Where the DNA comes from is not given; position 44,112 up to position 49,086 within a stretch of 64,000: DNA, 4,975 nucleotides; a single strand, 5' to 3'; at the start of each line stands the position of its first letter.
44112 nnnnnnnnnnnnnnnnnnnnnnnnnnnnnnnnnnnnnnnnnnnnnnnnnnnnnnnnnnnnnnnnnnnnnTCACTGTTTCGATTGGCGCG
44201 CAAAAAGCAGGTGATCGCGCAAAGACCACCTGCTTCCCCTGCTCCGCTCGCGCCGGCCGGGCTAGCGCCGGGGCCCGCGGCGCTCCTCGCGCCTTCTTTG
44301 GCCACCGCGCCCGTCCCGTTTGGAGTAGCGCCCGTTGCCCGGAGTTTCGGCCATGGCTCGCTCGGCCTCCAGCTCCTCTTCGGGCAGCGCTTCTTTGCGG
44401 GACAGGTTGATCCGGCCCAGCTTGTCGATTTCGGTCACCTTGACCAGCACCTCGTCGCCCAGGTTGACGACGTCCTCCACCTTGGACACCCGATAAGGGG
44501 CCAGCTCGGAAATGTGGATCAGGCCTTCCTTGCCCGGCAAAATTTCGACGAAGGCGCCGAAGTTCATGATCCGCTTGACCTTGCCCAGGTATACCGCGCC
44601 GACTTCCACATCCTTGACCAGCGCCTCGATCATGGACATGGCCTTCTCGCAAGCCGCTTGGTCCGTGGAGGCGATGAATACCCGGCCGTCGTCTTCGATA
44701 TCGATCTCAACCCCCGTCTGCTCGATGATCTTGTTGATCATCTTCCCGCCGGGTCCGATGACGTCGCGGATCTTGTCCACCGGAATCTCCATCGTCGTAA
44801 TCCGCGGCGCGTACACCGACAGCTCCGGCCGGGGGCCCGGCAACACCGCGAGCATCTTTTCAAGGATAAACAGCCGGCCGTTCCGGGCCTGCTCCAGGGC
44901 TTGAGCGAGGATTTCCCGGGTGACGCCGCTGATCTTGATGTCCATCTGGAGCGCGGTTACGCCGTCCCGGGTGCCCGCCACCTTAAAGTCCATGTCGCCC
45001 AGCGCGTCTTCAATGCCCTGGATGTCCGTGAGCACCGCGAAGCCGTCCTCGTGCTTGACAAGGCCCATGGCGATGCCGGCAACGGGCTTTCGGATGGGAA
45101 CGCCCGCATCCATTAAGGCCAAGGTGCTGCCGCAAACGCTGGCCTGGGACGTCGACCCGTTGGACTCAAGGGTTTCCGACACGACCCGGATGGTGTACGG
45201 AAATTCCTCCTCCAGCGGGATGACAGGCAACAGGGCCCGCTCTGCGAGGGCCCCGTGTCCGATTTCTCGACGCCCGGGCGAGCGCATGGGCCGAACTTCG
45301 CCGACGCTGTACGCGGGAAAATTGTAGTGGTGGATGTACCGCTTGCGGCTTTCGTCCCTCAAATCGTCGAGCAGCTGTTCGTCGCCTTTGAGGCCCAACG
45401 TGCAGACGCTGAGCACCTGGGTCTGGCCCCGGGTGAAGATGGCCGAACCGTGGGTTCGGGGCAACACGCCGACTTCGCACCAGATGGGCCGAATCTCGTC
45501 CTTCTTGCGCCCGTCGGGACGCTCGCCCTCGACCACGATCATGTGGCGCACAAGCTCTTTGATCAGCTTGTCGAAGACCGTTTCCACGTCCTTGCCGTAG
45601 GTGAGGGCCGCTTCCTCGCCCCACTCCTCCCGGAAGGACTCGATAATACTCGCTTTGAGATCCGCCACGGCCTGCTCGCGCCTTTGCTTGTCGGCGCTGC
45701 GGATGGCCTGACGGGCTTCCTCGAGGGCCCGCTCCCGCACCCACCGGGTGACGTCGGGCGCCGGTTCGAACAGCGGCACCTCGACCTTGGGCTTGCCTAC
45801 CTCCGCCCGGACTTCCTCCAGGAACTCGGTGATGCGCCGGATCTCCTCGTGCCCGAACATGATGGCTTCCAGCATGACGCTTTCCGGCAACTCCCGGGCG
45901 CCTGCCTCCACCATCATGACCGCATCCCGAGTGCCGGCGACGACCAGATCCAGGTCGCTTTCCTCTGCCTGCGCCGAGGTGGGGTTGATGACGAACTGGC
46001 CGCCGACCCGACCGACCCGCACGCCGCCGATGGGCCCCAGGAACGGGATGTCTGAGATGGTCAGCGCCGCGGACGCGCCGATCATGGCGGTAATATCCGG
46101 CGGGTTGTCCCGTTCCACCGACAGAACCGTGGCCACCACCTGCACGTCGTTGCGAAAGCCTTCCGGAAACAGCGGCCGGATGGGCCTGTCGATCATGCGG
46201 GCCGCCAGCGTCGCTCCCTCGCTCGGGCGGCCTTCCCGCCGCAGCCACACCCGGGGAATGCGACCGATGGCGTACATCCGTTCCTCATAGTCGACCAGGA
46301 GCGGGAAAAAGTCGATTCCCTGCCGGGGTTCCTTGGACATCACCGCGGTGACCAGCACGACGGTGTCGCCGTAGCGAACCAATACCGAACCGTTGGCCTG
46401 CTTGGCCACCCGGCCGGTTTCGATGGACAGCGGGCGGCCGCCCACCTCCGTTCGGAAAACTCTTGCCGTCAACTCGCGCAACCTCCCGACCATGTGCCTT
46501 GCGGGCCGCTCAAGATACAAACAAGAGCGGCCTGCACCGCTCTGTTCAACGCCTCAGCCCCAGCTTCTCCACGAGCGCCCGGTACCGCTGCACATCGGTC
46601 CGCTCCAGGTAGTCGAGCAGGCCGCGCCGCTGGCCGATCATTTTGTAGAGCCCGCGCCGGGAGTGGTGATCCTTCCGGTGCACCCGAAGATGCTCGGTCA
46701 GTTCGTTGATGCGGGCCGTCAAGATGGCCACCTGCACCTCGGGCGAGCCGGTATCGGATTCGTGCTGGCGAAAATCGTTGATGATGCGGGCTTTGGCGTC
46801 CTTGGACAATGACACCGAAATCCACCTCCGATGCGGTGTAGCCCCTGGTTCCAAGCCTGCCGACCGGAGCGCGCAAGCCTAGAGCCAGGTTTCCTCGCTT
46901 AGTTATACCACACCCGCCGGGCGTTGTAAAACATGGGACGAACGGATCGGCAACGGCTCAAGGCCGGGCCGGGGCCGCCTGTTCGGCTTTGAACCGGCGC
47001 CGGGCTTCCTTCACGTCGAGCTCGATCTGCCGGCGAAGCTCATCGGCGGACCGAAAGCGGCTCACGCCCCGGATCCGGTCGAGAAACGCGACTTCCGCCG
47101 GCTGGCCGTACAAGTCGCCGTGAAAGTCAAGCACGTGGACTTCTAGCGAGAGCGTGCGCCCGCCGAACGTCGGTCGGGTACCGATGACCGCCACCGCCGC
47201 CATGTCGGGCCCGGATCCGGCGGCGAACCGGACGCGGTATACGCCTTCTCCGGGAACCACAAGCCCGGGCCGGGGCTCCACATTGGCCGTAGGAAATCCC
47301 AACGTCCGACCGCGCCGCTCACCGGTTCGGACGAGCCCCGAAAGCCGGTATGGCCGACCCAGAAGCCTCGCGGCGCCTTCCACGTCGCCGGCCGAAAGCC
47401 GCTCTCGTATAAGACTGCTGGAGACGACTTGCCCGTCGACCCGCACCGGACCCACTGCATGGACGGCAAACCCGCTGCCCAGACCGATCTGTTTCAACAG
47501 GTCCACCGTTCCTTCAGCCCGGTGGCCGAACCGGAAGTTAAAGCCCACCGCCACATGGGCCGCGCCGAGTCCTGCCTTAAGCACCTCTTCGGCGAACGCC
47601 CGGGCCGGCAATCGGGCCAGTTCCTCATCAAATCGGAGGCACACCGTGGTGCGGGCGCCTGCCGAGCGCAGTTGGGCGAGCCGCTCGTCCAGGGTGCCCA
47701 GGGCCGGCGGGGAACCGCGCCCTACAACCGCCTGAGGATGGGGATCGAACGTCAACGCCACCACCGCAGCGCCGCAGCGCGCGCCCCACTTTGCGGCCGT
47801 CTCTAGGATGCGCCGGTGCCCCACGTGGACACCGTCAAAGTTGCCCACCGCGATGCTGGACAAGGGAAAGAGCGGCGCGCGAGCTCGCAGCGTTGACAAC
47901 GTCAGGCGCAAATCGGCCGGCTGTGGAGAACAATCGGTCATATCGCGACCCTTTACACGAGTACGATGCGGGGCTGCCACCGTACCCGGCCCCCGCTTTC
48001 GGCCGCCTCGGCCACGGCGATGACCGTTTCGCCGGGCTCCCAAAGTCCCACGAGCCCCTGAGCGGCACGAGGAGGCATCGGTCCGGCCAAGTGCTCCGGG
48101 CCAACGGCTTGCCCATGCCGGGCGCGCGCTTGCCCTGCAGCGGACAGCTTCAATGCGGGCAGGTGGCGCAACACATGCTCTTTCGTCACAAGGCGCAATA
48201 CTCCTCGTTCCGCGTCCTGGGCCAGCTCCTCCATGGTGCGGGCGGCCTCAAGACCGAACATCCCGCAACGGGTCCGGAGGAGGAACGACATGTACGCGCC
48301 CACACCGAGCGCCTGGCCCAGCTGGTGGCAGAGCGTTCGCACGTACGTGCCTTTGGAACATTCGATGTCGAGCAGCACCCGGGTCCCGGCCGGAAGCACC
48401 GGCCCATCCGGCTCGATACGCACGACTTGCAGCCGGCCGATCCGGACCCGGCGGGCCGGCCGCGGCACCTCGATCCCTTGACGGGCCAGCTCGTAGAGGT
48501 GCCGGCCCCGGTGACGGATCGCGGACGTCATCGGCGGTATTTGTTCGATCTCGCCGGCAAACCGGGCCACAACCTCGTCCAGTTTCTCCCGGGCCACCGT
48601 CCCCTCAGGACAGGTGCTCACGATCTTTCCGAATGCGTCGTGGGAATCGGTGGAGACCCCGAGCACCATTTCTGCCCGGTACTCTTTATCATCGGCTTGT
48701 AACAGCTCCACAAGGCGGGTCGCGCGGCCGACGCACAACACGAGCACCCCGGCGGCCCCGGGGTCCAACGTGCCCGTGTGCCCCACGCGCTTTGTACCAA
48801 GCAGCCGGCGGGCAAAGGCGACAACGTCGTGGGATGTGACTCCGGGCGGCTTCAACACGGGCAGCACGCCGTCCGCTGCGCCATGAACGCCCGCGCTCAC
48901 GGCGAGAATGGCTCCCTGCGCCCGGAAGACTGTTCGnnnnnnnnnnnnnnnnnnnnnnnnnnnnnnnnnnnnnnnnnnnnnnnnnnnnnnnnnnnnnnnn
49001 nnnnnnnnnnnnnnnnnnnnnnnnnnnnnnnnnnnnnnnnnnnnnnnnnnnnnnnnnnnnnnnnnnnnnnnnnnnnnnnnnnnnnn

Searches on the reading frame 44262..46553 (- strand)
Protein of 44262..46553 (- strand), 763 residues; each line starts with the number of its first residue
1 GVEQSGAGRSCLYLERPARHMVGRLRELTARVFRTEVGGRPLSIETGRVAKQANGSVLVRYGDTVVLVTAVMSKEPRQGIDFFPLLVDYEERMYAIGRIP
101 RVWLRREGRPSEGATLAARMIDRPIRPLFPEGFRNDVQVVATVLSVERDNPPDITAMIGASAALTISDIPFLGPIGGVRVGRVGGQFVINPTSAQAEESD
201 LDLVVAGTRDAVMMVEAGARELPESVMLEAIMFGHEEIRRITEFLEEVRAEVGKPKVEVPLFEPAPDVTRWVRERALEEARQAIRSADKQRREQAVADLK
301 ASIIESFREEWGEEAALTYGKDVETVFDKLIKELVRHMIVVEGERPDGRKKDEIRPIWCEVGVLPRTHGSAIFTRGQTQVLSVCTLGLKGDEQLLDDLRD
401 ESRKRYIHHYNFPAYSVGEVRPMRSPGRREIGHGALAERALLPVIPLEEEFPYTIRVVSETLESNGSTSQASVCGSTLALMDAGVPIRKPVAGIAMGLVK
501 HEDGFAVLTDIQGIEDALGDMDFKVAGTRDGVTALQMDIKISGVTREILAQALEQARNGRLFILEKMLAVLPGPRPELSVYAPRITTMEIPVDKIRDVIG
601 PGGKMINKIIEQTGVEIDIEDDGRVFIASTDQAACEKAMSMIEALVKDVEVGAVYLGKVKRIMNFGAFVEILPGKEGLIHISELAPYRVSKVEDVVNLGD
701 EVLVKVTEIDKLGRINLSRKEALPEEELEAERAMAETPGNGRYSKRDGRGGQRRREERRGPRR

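Call 38: search_protein_families(library=ncbifam, proteins=[window:44262-46553:-], max_evalue=1e-10)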
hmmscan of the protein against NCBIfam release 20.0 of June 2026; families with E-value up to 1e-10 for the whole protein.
window:44262-46553:- (763 aa): 19 families
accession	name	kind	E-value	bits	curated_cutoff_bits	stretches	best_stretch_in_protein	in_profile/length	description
TIGR03591.1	polynuc_phos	equivalog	0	1053.7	525.05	1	37-721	2-688/689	polyribonucleotide nucleotidyltransferase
NF008805.1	PRK11824.1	equivalog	0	1046.5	471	1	34-721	3-682/683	polyribonucleotide nucleotidyltransferase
TIGR02696.1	pppGpp_PNP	exception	2.1e-221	737.2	1106.75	1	35-717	12-718/720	guanosine pentaphosphate synthetase I/polyribonucleotide nucleotidyltransferase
TIGR02065.1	ECX1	equivalog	6.1e-37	127.2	318.7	1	339-563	3-218/230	exosome complex exonuclease Rrp41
NF005208.0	PRK06676.1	equivalog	3.1e-22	79.1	368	1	645-731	272-359/391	30S ribosomal protein S1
NF000907.0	PRK00087.1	equivalog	2.7e-21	75.4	624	1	648-730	560-643/671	bifunctional 4-hydroxy-3-methylbut-2-enyl diphosphate reductase/30S ribosomal protein S1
NF010379.0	PRK13806.1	equivalog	2.4e-20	72.7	648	1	619-721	170-277/491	30S ribosomal protein S1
NF006363.0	PRK08582.1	equivalog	3.7e-20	72.5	171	1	649-733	3-87/140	S1 domain-containing RNA-binding protein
NF005911.0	PRK07899.1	equivalog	8.1e-17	61.1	691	1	645-729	287-372/486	30S ribosomal protein S1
NF005973.0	PRK08059.1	equivalog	9.1e-17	61.3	148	1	647-733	3-92/123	S1 domain-containing post-transcriptional regulator GSP13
NF004473.0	PRK05807.1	equivalog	8.7e-16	58.5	178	1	649-727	3-80/136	S1 domain-containing RNA-binding protein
NF040579.1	S1_dom_CvfD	subfamily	1.3e-15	57.6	117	1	650-728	2-81/113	CvfD/Ygs/GSP13 family RNA-binding post-transcriptional regulator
NF004952.0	PRK06299.1-2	equivalog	2e-14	52.8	524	1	637-720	204-287/580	30S ribosomal protein S1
TIGR01966.1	RNasePH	equivalog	1.4e-13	50.6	141.5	0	345-560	1-224/236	ribonuclease PH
NF004953.0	PRK06299.1-3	equivalog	2e-13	49.5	720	1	643-717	290-366/580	30S ribosomal protein S1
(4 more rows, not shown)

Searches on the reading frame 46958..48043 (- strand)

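Call 45: search_protein_families(library=pfam, proteins=[window:46958-48043:-], max_evalue=0.0001)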
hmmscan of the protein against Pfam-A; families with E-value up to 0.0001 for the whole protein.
window:46958-48043:- (361 aa): 3 families
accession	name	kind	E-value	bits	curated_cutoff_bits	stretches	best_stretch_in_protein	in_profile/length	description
PF06574.18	FAD_syn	-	3.3e-40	137.9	27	1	63-210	9-157/158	FAD synthetase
PF01687.23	Flavokinase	-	5.1e-37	127.3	19.6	1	228-350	1-123/124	Riboflavin kinase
PF01467.32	CTP_transf_like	-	1.1e-06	29.3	21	1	64-144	1-73/133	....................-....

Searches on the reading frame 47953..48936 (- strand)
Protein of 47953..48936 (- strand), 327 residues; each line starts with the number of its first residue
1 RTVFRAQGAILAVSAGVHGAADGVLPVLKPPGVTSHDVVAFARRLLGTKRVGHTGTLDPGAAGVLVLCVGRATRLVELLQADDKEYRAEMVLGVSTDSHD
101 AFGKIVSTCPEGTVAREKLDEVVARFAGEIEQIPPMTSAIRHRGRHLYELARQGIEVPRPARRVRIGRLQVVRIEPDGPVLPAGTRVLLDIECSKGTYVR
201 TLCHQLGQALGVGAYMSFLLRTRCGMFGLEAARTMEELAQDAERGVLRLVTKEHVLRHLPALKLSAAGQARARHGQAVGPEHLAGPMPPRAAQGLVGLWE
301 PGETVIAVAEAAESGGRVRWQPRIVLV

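Call 38: search_protein_families(library=ncbifam, proteins=[window:47953-48936:-], max_evalue=1e-10)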
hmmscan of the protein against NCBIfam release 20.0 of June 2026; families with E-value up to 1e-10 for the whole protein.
window:47953-48936:- (327 aa): 3 families
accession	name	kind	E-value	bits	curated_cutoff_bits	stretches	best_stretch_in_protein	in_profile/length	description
TIGR00431.1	TruB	equivalog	1.5e-70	237.2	151.45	1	22-238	2-210/210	tRNA pseudouridine(55) synthase TruB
NF003280.0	PRK04270.1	equivalog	1.3e-40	139.2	242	1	22-241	31-207/323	RNA-guided pseudouridylation complex pseudouridine synthase subunit Cbf5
TIGR00425.1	CBF5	equivalog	2.3e-36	125.6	238.15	1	22-242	34-210/322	RNA-guided pseudouridylation complex pseudouridine synthase subunit Cbf5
